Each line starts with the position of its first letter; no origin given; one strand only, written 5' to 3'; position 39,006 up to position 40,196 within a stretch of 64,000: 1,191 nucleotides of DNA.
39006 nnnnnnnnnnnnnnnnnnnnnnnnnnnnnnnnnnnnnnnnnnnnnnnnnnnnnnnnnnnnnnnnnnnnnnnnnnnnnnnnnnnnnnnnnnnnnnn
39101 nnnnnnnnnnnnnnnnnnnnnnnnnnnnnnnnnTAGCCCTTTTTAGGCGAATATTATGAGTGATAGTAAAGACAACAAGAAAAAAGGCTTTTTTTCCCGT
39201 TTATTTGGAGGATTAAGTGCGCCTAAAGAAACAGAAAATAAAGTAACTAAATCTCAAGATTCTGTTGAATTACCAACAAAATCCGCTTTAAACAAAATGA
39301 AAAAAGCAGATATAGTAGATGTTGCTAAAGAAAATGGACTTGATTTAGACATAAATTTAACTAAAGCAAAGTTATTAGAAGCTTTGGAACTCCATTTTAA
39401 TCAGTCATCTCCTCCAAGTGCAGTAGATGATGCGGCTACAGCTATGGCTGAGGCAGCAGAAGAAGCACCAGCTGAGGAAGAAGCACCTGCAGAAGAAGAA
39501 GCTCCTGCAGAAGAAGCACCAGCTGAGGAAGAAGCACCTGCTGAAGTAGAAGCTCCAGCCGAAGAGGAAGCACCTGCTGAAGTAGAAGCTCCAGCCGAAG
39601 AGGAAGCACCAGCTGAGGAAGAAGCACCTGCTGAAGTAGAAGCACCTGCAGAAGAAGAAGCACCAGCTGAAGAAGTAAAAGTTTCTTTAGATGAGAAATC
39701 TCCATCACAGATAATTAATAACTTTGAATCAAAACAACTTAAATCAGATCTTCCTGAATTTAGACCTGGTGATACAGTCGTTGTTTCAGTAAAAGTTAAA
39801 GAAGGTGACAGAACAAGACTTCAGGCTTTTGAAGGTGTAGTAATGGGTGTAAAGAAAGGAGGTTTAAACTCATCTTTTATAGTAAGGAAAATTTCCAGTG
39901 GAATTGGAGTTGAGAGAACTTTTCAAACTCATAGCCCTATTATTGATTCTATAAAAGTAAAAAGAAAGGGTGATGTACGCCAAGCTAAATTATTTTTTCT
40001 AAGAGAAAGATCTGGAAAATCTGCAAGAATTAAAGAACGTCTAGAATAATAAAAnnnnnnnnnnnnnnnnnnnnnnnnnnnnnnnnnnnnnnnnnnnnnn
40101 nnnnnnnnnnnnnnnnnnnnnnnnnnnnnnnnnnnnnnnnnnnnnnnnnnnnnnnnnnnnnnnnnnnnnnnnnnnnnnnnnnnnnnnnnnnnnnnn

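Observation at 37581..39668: The same acidic repeat DNA occurs in two ribosomal genes and brackets rimM-trmD as direct repeats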

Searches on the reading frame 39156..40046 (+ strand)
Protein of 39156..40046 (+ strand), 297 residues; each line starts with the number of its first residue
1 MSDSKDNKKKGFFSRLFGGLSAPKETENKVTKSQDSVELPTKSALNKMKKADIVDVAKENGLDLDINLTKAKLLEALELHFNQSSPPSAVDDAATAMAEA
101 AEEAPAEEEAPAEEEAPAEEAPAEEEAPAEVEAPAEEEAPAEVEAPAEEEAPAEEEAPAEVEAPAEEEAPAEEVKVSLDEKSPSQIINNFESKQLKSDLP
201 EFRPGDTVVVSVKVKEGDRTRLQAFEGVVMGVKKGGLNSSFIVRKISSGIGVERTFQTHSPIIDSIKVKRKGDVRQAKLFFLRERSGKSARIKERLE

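Call 8: search_protein_families(library=pfam, proteins=[window:39156-40046:+], max_evalue=0.1)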
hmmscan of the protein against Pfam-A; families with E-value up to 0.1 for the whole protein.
window:39156-40046:+ (297 aa): 2 families
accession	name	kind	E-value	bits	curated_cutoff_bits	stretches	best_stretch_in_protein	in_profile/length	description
PF01245.26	Ribosomal_L19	-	5.6e-46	155.5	22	1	185-295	1-111/111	Ribosomal protein L19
PF15385.11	SARG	-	0.0016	18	27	1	74-204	320-447/572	Specifically androgen-regulated gene protein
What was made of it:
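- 39156..40049 (+): rplS (ribosomal protein L19, 297 aa) with a 184-residue N-terminal extension. Pfam PF01245 on residues 185-295, E=5.6e-46 (call 8).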

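Call 10: find_homologous_proteins(query=window:39156-40046:+)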
Query window:39156-40046:+ (297 aa): 4452 proteins with E <= 0.001 among 8000 candidates; the best 120 are listed.
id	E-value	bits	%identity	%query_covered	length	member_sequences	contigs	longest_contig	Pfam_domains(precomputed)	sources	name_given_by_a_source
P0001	1.6e-157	541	95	42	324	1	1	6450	PF01245.27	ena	-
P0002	4.1e-147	507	97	42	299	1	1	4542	PF01245.27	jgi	-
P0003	9.8e-146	502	96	42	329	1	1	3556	PF01245.27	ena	-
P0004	5.9e-143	493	76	100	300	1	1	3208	PF01245.27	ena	-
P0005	9.1e-143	492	89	43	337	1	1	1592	PF01245.27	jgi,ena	-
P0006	2.9e-140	484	94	42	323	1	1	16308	PF01245.27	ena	-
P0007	2.2e-137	475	89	41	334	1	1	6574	PF01245.27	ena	-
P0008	5.2e-137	474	75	100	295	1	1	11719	PF01245.27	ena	-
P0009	1.8e-136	472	62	100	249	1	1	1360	PF01245.27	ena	-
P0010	2.9e-135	468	89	41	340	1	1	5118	PF01245.27,PF02095.22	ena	-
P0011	8.4e-135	466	76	100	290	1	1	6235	PF01245.27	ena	-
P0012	9.9e-135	466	89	44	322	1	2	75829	PF01245.27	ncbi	-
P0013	1.5e-134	466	90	42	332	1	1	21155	PF01245.27,PF02095.22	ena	-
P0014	3.0e-134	465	75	100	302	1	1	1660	PF01245.27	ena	-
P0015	5.4e-134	464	73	100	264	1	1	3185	PF01245.27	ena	-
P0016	6.2e-134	464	89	44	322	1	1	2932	PF01245.27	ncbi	-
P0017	1.3e-133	462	72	100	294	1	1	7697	PF01245.27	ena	-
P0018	2.9e-133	461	79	50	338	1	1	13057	PF01245.27,PF02095.22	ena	-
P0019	3.0e-133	461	90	42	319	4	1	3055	PF01245.27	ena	-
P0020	3.5e-133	461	90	42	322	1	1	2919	PF01245.27,PF02095.22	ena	-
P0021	3.9e-133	461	90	42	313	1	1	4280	PF01245.27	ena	-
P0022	8.8e-133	460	89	42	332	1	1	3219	PF01245.27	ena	-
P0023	3.0e-132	458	89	41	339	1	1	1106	PF01245.27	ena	-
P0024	3.9e-132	458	88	42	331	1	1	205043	PF01245.27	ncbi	-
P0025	5.3e-132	457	89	41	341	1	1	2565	PF01245.27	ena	-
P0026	7.3e-132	457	89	41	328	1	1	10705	PF01245.27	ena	-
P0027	8.4e-132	457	74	34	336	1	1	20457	PF01245.27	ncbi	-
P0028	3.8e-131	454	89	41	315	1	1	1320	PF01245.27,PF02095.22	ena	-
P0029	5.2e-131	454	92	39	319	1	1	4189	PF01245.27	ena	-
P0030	5.7e-131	454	85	48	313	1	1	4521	PF01245.27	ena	-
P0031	7.2e-131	453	71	100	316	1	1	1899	PF01245.27,PF02095.22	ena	-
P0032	2.5e-130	452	89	41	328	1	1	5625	PF01245.27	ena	-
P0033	3.1e-130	451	67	100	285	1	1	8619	PF01245.27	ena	-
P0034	3.8e-130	451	72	100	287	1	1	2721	PF01245.27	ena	-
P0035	1.2e-129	450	73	100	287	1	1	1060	PF01245.27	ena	-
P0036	1.2e-129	450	70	100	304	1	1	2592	PF01245.27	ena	-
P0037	1.5e-129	449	66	100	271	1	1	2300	PF01245.27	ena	-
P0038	1.5e-129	449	72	100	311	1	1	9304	PF01245.27,PF02095.22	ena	-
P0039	1.6e-129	449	90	42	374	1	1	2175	PF01245.27,PF02095.22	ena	-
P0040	5.2e-129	447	90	42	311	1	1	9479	PF01245.27,PF02095.22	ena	-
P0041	5.9e-129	447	92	39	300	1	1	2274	PF01245.27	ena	-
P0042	7.8e-129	447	89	41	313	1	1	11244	PF01245.27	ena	-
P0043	8.5e-129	447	90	42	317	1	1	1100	PF01245.27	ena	-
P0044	1.2e-128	446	69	100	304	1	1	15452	PF01245.27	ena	-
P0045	3.0e-128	445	71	100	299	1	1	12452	PF01245.27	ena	-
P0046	3.3e-128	445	75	100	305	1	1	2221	PF01245.27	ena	-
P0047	7.3e-128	444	89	44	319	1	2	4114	PF01245.27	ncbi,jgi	-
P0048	9.9e-128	443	89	42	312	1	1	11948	PF01245.27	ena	-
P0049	1.5e-127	443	89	41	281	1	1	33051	PF01245.27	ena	-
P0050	1.6e-127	442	90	42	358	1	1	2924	PF01245.27,PF02095.22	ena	-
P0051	3.7e-127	441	72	100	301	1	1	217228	PF01245.27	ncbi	-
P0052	4.5e-127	441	75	100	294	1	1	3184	PF01245.27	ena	-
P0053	5.3e-127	441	74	100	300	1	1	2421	PF01245.27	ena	-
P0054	5.6e-127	441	75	100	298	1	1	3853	PF01245.27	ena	-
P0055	5.7e-127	441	68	100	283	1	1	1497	PF01245.27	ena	-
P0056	6.5e-127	441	72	100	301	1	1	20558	PF01245.27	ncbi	-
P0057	7.3e-127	440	90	42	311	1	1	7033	PF01245.27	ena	-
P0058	8.5e-127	440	69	100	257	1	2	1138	PF01245.27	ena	-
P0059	9.7e-127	440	90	42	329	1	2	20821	PF01245.27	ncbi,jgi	-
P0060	9.8e-127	440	89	42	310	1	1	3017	PF01245.27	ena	-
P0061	9.9e-127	440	71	100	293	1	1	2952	PF01245.27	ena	-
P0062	1.3e-126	440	72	100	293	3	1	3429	PF01245.27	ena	-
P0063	1.9e-126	439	90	42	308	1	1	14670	PF01245.27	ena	-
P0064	1.9e-126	439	72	100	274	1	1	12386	PF01245.27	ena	-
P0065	2.4e-126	439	90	42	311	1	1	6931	PF01245.27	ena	-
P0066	2.9e-126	438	68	100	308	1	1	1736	PF01245.27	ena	-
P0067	3.4e-126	438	91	39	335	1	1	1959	PF01245.27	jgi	-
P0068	3.4e-126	438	69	100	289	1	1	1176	PF01245.27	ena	-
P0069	3.5e-126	438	71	100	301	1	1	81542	PF01245.27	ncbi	-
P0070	6.7e-126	437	72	100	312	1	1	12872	PF01245.27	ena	-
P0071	6.7e-126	437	90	44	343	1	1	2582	PF01245.27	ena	-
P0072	7.1e-126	437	72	100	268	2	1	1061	PF01245.27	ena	-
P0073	8.4e-126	437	74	100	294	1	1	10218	PF01245.27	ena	-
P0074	8.6e-126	437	92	39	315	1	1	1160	PF01245.27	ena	-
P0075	9.3e-126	437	90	42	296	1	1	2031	PF01245.27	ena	-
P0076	1.2e-125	436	70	100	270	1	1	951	PF01245.27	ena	-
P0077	1.4e-125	436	89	42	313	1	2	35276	PF01245.27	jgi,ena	jgi:large subunit ribosomal protein L19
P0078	1.7e-125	436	73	100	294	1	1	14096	PF01245.27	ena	-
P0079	2.2e-125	436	69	100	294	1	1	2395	PF01245.27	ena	-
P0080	2.4e-125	435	71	100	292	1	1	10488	PF01245.27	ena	-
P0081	2.5e-125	435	74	100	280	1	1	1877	PF01245.27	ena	-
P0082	3.6e-125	435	71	100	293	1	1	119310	PF01245.27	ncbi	-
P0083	3.9e-125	435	69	100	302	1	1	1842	PF01245.27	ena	-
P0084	4.2e-125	435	70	100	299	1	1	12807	PF01245.27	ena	-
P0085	4.9e-125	434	90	41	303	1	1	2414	PF01245.27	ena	-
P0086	5.6e-125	434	89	41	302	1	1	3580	PF01245.27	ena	-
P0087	6.7e-125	434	74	100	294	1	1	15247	PF01245.27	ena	-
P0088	7.8e-125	434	70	100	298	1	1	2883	PF01245.27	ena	-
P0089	2.5e-124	432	69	100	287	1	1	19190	PF01245.27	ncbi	-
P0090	2.5e-124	432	72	100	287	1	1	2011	PF01245.27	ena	-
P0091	2.6e-124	432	68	100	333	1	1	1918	PF01245.27,PF02095.22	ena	-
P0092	2.6e-124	432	92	39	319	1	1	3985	PF01245.27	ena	-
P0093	2.9e-124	432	67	100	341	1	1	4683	PF01245.27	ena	-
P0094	2.9e-124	432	71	100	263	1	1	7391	PF01245.27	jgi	-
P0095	3.1e-124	432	67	100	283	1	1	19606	PF01245.27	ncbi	-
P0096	7.0e-124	431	71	100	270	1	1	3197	PF01245.27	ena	-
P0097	7.3e-124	431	85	42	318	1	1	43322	PF01245.27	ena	-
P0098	8.0e-124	430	90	44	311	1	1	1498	PF01245.27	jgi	jgi:large subunit ribosomal protein L19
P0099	9.5e-124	430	67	100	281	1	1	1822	PF01245.27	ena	-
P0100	1.0e-123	430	89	44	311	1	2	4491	PF01245.27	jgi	jgi:large subunit ribosomal protein L19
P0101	1.0e-123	430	71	100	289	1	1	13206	PF01245.27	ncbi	-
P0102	1.1e-123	430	71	100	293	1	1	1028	PF01245.27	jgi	jgi:large subunit ribosomal protein L19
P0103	1.5e-123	430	72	100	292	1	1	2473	PF01245.27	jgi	jgi:large subunit ribosomal protein L19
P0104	1.5e-123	430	71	100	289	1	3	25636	PF01245.27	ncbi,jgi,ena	jgi:large subunit ribosomal protein L19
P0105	1.6e-123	429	89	42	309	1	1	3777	PF01245.27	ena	-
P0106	1.7e-123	429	67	100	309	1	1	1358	PF01245.27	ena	-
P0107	1.8e-123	429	70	100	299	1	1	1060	PF01245.27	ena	-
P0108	2.7e-123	429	71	100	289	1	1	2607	PF01245.27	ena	-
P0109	3.0e-123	429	71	100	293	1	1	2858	PF01245.27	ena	-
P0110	3.3e-123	428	70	100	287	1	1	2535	PF01245.27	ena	-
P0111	3.3e-123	428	71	100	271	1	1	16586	PF01245.27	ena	-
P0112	3.6e-123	428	89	41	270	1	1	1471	PF01245.27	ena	-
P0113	5.2e-123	428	89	44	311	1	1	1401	PF01245.27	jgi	jgi:large subunit ribosomal protein L19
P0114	7.3e-123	427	89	44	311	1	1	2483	PF01245.27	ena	-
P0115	7.4e-123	427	69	100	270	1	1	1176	PF01245.27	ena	-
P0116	7.7e-123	427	72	100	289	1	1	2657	PF01245.27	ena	-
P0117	8.6e-123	427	69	100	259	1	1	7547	PF01245.27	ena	-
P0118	1.0e-122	427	89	44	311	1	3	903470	PF01245.27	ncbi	-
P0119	1.1e-122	427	89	44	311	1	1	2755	PF01245.27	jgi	jgi:large subunit ribosomal protein L19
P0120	1.2e-122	427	71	100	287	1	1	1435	PF01245.27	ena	-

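Call 12: find_related_loci(query=window:39156-40046:+, collection=genome_contigs, flank=4000)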
Query window:39156-40046:+ (297 aa) in genome_contigs; peptide patterns used: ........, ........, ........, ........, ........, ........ (x = any residue, [..] = any of these).
600 stretches matched a pattern (row limit reached: there are more); 49 encode a relative of the query (tblastn E <= 1e-3); 49 distinct loci.
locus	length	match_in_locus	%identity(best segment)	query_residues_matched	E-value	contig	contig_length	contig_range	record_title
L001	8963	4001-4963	65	1-297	4e-103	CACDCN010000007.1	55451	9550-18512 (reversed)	uncultured SAR86 cluster bacterium isolate AG-365-D17 genome assembly, contig: AG-365-D17_NODE_7, whole genome shotgun s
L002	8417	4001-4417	77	155-297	7e-69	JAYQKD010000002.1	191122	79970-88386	MAG: Gammaproteobacteria bacterium isolate SD4487_NP_maxbin_bins.tsv.003_sub contig_10981_pilon, whole genome shotgun se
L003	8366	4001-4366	86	176-297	3e-68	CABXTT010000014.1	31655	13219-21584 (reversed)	MAG: uncultured SAR86 cluster bacterium isolate AG-325-C22 genome assembly, contig: AG-325-C22_NODE_14, whole genome sho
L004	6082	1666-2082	73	159-297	2e-64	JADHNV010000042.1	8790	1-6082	MAG: SAR86 cluster bacterium isolate BS301-5m-G77 BS301-5m-sub-C1388, whole genome shotgun sequence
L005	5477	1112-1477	81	176-297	5e-64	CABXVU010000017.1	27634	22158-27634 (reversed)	MAG: uncultured SAR86 cluster bacterium isolate AG-325-G09 genome assembly, contig: AG-325-G09_NODE_17, whole genome sho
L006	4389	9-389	79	171-297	2e-63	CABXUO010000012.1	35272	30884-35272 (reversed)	MAG: uncultured SAR86 cluster bacterium isolate AG-325-E16 genome assembly, contig: AG-325-E16_NODE_12, whole genome sho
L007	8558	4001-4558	57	107-297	6e-62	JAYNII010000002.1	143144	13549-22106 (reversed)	MAG: Gammaproteobacteria bacterium isolate 139544_COM_metabat_bins_sens.tsv.111_sub NODE_60_length_143144_cov_29.573657,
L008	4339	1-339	82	185-297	1e-59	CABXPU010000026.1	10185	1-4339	MAG: uncultured SAR86 cluster bacterium isolate AG-319-N19 genome assembly, contig: AG-319-N19_NODE_26, whole genome sho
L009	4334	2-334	82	187-297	2e-56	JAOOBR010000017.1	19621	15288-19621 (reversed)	Pseudomonadota bacterium isolate AH-736-J14 AH-736-J14_NODE_17, whole genome shotgun sequence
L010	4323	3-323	84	191-297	1e-54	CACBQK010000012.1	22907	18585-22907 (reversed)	uncultured SAR86 cluster bacterium isolate AG-359-G23 genome assembly, contig: AG-359-G23_NODE_12, whole genome shotgun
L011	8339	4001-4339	73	184-296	2e-50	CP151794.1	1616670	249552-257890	SAR86 cluster bacterium HIMB1674 chromosome, complete genome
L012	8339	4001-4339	70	184-296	3e-48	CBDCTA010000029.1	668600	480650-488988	MAG: Gammaproteobacteria bacterium isolate 5855a647-896d-46ad-840d-d36910132e9f genome assembly, contig: contig_29, whol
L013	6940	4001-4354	69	180-297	7e-48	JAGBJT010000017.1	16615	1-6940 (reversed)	MAG: Cardiobacteriaceae bacterium isolate RGIG9182 Water_deer_Reticulum.Co__c181540, whole genome shotgun sequence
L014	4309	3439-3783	64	182-296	7e-44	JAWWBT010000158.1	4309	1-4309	MAG: Gammaproteobacteria bacterium isolate HN16.bin.18 k141_474432_length_4309_cov_8.7946, whole genome shotgun sequence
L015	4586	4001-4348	65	181-296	4e-44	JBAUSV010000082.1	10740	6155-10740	MAG: Gammaproteobacteria bacterium isolate MFD02923_ilm_asm_bin22 k127_173491, whole genome shotgun sequence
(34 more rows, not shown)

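Call 24: find_encoding_contigs(protein=P0002, flank=4000, max_places=3)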
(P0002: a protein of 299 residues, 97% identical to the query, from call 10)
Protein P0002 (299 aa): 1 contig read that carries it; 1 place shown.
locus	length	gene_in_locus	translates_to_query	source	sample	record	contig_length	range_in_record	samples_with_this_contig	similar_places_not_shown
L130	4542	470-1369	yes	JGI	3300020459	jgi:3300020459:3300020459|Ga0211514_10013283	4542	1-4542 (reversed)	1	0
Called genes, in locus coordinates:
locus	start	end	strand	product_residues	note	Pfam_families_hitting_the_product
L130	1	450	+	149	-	?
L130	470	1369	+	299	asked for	PF01245:Ribosomal_L19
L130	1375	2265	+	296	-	PF13495:Phage_int_SAM_4, PF02899:Phage_int_SAM_1, PF00589:Phage_integrase, PF22823:MrpR_C_cat (weak)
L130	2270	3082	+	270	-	PF10411:DsbC_N, PF13098:Thioredoxin_2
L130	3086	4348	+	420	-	PF03447:NAD_binding_3, PF00742:Homoserine_dh, PF01842:ACT (weak), PF22629:ACT_AHAS_ss (weak)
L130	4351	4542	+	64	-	?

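Call 25: find_encoding_contigs(protein=P0001, flank=4000, max_places=3)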
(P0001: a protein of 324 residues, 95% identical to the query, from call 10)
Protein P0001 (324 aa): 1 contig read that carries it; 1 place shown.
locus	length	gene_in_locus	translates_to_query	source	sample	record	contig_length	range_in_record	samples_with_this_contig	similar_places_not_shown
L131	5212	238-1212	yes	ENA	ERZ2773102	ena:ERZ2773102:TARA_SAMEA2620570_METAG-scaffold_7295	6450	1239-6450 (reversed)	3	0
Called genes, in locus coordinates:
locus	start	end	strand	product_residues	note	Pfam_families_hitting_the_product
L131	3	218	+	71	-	?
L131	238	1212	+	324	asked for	PF01245:Ribosomal_L19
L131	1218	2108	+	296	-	PF13495:Phage_int_SAM_4 (weak), PF02899:Phage_int_SAM_1, PF00589:Phage_integrase, PF22823:MrpR_C_cat (weak)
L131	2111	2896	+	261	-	PF10411:DsbC_N, PF13098:Thioredoxin_2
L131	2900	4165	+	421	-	PF03447:NAD_binding_3, PF00742:Homoserine_dh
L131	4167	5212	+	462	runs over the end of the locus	PF14821:Thr_synth_N, PF00291:PALP, PF24857:THR4_C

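Call 26: find_encoding_contigs(protein=P0006, flank=4000, max_places=3)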
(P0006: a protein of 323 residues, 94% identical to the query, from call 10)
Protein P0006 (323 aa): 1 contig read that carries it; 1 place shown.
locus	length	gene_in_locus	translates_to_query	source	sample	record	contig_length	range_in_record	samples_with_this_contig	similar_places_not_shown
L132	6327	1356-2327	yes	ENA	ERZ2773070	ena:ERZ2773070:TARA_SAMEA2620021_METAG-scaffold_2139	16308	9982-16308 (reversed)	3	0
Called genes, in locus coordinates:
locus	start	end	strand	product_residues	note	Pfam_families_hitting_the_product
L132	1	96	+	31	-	?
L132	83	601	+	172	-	PF01782:RimM, PF05239:PRC (weak), PF24986:PRC_RimM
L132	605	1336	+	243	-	PF01746:tRNA_m1G_MT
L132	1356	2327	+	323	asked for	PF01245:Ribosomal_L19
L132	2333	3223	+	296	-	PF13495:Phage_int_SAM_4, PF02899:Phage_int_SAM_1, PF00589:Phage_integrase, PF22823:MrpR_C_cat (weak)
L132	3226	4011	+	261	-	PF10411:DsbC_N, PF13098:Thioredoxin_2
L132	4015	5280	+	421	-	PF03447:NAD_binding_3, PF00742:Homoserine_dh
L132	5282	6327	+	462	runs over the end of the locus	PF14821:Thr_synth_N, PF00291:PALP, PF24857:THR4_C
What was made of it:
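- Tried and rejected: Contigs of the closest L19 relatives (P0001, P0002, P0006) stop before rpsP (calls 24-26).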

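Call 65: find_encoding_contigs(protein=P0013, flank=4000, max_places=2)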
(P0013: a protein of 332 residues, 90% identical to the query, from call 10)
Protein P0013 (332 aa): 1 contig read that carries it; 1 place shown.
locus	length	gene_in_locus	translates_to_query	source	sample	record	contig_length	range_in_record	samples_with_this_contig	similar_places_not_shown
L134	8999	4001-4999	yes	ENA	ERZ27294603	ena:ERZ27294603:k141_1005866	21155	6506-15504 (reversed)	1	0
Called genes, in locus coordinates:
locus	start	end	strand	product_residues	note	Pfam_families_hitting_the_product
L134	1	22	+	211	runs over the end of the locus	PF06181:Urate_ox_N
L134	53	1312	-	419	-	PF01595:CNNM, PF00571:CBS (faint), PF03471:CorC_HlyC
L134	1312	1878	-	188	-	-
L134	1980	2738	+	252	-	-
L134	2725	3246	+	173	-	PF01782:RimM, PF05239:PRC (weak), PF24986:PRC_RimM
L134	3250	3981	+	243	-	PF01746:tRNA_m1G_MT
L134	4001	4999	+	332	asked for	PF02095:Extensin_1 (weak), PF01245:Ribosomal_L19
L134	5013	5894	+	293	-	PF02899:Phage_int_SAM_1, PF13495:Phage_int_SAM_4, PF22823:MrpR_C_cat (faint), PF00589:Phage_integrase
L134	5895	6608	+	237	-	PF10411:DsbC_N, PF13098:Thioredoxin_2, PF01323:DSBA (faint)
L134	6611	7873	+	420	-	PF03447:NAD_binding_3, PF00742:Homoserine_dh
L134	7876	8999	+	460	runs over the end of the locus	PF14821:Thr_synth_N, PF00291:PALP, PF24857:THR4_C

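Call 66: find_encoding_contigs(protein=P0018, flank=4000, max_places=2)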
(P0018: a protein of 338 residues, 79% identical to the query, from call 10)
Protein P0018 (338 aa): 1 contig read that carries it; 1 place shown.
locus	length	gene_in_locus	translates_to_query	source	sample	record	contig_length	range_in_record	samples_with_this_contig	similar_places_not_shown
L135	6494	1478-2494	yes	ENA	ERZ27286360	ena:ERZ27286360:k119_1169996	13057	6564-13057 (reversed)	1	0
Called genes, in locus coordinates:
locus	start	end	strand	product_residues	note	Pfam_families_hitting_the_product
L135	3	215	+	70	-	?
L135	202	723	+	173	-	PF01782:RimM, PF05239:PRC (weak), PF24986:PRC_RimM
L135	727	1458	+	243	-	PF01746:tRNA_m1G_MT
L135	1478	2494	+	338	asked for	PF02095:Extensin_1, PF01245:Ribosomal_L19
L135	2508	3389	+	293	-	PF02899:Phage_int_SAM_1, PF13495:Phage_int_SAM_4, PF22823:MrpR_C_cat (faint), PF00589:Phage_integrase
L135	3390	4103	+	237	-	PF10411:DsbC_N, PF13098:Thioredoxin_2, PF01323:DSBA (faint)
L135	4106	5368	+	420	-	PF03447:NAD_binding_3, PF00742:Homoserine_dh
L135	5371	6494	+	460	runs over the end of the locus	PF14821:Thr_synth_N, PF00291:PALP, PF24857:THR4_C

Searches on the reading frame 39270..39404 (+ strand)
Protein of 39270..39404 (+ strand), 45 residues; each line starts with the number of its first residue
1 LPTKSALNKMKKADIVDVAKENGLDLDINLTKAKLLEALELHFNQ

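Call 29: search_protein_families(library=pfam, proteins=[window:39270-39404:+], max_evalue=10)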
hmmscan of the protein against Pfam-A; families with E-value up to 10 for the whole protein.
seq(45 aa): 2 families
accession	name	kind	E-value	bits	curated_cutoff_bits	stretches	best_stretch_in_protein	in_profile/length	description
PF02037.33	SAP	-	0.055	13.6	23.9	1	7-27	2-22/37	SAP domain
PF13867.11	SAP30_Sin3_bdg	-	0.093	13.5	22.2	1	26-45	17-36/53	Sin3 binding region of histone deacetylase complex subunit SAP30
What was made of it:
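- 39276..39404 (+): L19 residues 41-83: a SAP/Rho_N-like helix-extended-helix module. Pfam SAP E=0.055, below the cut-off (call 29).
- On SAP / Rho_N helix-extended-helix domain: Pfam SAP scores 13.6 bits against a cut-off of 23.9 (call 29).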
